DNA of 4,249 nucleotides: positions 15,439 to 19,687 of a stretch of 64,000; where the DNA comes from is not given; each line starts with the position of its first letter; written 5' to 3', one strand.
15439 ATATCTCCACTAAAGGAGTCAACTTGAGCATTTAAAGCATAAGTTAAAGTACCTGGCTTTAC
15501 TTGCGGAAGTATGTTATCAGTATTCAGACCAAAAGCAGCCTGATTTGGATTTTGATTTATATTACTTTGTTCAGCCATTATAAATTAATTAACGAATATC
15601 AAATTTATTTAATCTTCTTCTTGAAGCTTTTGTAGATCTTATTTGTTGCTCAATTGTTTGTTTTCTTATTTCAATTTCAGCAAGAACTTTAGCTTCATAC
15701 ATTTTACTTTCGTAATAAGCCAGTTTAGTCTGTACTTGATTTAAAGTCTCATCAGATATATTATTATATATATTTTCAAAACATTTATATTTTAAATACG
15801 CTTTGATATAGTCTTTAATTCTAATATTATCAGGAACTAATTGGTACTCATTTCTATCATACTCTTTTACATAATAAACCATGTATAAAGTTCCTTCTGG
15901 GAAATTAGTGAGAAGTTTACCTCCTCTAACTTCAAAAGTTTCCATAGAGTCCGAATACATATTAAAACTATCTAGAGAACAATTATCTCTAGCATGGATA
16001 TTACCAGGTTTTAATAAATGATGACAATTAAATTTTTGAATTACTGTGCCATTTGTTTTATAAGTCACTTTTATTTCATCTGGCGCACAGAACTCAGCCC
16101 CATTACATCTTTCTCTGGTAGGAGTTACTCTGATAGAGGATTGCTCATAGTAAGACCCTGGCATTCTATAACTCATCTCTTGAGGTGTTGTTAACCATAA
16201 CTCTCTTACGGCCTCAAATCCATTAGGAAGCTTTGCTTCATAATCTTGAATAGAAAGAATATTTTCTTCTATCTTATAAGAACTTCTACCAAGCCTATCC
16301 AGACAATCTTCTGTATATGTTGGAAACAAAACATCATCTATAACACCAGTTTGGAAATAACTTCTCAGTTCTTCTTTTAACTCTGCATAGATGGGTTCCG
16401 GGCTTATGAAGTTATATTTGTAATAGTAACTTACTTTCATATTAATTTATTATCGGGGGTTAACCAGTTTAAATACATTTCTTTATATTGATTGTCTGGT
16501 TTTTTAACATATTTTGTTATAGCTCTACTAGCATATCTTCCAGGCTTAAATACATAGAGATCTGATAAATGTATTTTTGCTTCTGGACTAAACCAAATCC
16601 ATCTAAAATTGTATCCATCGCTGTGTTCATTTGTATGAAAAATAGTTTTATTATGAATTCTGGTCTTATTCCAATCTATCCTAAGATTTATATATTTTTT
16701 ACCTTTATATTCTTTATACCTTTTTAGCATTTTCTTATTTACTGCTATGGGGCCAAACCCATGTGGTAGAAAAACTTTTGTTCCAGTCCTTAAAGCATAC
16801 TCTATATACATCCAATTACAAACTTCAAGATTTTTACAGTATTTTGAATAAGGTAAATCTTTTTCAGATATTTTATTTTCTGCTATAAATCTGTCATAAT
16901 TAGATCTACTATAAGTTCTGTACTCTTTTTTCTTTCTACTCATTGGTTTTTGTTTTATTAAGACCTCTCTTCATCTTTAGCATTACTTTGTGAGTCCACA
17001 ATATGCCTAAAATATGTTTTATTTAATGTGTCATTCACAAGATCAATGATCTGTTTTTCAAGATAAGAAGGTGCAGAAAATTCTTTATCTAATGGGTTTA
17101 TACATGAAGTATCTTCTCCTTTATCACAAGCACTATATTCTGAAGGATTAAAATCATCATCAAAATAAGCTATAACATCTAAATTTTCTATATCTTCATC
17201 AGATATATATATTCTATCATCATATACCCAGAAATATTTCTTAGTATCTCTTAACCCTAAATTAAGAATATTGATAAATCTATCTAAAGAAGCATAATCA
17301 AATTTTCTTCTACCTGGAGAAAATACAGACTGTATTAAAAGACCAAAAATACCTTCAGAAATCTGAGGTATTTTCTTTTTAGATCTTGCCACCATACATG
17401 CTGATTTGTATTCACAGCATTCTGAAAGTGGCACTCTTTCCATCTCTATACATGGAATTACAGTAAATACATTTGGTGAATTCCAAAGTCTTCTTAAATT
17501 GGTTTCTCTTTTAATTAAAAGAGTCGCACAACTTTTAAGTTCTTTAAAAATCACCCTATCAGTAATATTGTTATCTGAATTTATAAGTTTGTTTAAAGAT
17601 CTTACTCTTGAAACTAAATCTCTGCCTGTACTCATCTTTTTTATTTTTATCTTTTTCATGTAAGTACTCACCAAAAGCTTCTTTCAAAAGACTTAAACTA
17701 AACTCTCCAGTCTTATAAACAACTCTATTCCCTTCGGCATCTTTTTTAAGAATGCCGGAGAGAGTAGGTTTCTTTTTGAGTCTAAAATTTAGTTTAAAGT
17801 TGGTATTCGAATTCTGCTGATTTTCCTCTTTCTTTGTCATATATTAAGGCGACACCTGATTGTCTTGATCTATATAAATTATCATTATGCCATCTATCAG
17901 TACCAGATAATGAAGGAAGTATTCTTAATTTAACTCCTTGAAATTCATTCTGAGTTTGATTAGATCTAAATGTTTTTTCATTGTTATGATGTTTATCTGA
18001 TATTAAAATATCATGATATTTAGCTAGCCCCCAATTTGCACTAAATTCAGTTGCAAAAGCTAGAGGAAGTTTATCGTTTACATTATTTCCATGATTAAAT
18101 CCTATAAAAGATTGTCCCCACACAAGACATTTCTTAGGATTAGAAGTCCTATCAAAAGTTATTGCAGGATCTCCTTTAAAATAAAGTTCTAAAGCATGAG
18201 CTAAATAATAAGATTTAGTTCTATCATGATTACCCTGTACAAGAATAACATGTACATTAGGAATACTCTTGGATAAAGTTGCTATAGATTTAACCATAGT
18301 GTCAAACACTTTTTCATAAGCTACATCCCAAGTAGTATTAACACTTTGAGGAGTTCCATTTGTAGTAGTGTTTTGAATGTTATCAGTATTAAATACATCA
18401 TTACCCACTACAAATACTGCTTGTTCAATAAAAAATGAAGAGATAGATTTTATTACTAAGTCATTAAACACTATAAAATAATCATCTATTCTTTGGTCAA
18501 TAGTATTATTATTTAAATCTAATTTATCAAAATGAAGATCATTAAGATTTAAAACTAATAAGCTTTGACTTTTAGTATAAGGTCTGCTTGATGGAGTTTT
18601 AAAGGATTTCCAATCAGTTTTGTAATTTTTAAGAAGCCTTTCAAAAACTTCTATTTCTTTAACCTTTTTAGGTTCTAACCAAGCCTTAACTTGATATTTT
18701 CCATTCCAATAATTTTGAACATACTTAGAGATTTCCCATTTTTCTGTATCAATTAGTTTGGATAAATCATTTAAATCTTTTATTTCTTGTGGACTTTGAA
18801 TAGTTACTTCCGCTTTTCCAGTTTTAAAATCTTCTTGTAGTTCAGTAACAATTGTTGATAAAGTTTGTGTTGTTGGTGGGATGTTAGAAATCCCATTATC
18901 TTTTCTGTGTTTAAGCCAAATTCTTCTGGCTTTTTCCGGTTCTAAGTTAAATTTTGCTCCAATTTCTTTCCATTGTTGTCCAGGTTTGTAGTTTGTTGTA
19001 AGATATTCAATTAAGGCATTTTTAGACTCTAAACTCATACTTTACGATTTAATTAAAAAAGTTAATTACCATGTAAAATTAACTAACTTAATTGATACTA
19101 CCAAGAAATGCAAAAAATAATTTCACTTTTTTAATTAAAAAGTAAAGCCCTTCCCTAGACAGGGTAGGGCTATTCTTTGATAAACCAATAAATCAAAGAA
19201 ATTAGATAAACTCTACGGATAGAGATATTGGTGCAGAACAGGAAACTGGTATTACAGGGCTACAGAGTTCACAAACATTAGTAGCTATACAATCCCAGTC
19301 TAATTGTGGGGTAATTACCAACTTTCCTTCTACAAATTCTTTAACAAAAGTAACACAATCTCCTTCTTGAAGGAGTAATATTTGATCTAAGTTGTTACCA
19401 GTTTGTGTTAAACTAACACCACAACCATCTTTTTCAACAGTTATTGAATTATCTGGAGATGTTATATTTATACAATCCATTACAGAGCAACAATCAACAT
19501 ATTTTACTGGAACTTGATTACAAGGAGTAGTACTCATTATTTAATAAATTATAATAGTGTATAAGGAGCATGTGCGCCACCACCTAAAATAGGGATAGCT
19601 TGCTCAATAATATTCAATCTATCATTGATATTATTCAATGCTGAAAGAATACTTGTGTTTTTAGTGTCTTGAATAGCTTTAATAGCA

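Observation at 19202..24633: Cluster of small proteins with extremely Cys-dense N-termini inside the tail/structural block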

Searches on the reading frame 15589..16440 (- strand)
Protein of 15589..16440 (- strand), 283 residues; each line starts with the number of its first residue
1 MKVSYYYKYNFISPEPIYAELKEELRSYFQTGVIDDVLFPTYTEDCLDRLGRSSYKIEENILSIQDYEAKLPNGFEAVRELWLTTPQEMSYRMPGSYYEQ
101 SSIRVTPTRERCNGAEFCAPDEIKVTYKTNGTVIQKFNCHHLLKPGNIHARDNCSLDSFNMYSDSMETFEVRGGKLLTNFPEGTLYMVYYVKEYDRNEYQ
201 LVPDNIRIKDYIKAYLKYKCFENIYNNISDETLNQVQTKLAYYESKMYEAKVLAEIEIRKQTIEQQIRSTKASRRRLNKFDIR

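Call 81: search_protein_families(library=pfam, proteins=[window:15589-16440:-], max_evalue=0.01)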
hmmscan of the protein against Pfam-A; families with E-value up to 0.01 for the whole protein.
window:15589-16440:- (283 aa): 1 family
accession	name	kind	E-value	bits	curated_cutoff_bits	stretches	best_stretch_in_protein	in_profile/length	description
PF24228.1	CrAss_Ring_1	-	2.7e-09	37.3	27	1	42-266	34-243/272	Phage tail ring protein 1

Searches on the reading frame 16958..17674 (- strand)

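Call 7: search_protein_families(library=phrogs, proteins=[window:16958-17674:-], max_evalue=0.001)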
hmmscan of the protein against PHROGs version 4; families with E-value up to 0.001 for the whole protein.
window:16958-17674:- (238 aa): 1 family
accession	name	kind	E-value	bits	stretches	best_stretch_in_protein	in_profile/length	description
phrog_9863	-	head and packaging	1.3e-14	55.4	1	18-235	5-231/236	virion structural protein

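Call 8: search_protein_families(library=pfam, proteins=[window:16958-17674:-], max_evalue=0.001)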
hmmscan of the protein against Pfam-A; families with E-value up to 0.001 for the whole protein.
window:16958-17674:- (238 aa): 1 family
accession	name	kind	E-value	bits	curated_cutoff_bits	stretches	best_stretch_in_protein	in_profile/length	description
PF25702.1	CrAss_Ring_2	-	8.6e-15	55.4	27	1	20-234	2-208/210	Phage tail ring protein 2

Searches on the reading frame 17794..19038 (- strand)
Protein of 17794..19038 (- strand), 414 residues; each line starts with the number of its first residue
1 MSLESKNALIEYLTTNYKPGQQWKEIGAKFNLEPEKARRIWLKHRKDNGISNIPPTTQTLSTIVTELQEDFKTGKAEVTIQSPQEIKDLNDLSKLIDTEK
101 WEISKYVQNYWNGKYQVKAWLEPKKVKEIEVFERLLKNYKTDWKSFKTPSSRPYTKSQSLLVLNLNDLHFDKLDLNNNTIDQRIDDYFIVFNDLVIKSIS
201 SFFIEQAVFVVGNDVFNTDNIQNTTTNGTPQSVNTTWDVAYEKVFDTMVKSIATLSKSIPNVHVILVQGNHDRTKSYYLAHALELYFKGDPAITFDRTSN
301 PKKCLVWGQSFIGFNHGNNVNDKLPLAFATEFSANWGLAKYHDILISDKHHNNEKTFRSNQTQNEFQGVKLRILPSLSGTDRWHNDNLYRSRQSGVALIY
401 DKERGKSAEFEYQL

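Call 7: search_protein_families(library=phrogs, proteins=[window:17794-19038:-], max_evalue=0.001)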
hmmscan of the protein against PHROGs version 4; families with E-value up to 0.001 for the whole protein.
window:17794-19038:- (414 aa): 4 families
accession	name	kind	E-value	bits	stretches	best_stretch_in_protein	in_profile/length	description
phrog_704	-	DNA, RNA and nucleotide metabolism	5e-50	171.7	1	10-413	9-385/390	DNA repair exonuclease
phrog_284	-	DNA, RNA and nucleotide metabolism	1.2e-13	51.7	1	132-405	102-385/398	exonuclease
phrog_20762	-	unknown function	1.1e-07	33.1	1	305-411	13-112/117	-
phrog_21891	-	unknown function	2.5e-06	29.2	1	276-355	4-83/130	-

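Call 8: search_protein_families(library=pfam, proteins=[window:17794-19038:-], max_evalue=0.001)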
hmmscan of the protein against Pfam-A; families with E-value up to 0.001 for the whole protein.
window:17794-19038:- (414 aa): 0 families

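Call 57: search_solved_structures(query=window:17794-19038:-, max_evalue=0.1)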
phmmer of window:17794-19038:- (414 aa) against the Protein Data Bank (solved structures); distinct sequences matched with E-value up to 0.1: 0.

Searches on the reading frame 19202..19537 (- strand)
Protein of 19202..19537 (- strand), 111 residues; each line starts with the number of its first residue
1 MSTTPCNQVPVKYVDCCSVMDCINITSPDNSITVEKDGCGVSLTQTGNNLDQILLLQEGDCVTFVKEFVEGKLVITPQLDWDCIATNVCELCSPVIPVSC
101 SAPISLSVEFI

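Call 5: search_protein_families(library=phrogs, proteins=[window:19202-19537:-], max_evalue=0.01)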
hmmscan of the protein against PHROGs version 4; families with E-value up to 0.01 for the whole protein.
window:19202-19537:- (111 aa): 0 families

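Call 6: search_protein_families(library=pfam, proteins=[window:19202-19537:-], max_evalue=0.01)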
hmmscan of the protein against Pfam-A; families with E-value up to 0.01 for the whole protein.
window:19202-19537:- (111 aa): 0 families

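Call 20: find_homologous_proteins(query=window:19202-19537:-, max_evalue=0.01)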
Query window:19202-19537:- (111 aa): 11 proteins with E <= 0.01 among 12 candidates.
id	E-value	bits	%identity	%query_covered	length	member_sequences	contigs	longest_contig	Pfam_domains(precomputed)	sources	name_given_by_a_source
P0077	4.2e-67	241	100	100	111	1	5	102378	-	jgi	jgi:hypothetical protein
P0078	7.6e-39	150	62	100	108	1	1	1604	-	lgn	-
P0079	1.6e-38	149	65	98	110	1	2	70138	-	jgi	jgi:hypothetical protein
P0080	1.7e-38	149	63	100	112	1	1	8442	-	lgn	-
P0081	4.1e-37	144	66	92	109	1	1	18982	-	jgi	jgi:hypothetical protein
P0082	1.3e-36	143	60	100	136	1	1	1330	-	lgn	-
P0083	5.5e-36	141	61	98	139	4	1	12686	-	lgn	-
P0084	1.5e-33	133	59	97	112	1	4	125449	-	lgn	-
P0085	1.6e-33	133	59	100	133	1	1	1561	-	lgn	-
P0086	6.5e-32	128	57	100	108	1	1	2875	-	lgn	-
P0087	1.4e-27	114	48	100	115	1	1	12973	-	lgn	-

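Call 82: predict_structure(alignment_id=A3)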
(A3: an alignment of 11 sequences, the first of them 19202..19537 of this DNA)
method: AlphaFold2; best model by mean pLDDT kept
length: 111 residues; sequences in the alignment: 11
mean_pLDDT: 44.5   pTM: 0.27
mean pLDDT of the five models: 44.5, 44.2, 41.3, 39.5, 38.4
residues with pLDDT >= 90: 0; 70-90: 1; 50-70: 30; < 50: 80
segments of 3 or more residues with pLDDT < 50: 1-37, 39-55, 88-111
pLDDT, mean of each block of 10 residues (from residue 1): 32 37 39 40 42 50 62 61 55 39 32 42
secondary structure, 60 per line:
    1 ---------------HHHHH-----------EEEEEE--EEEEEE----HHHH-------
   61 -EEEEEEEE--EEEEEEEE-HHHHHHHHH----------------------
elements in order: H16-20 E32-37 E40-45 H50-53 E62-69 E72-79 H81-89
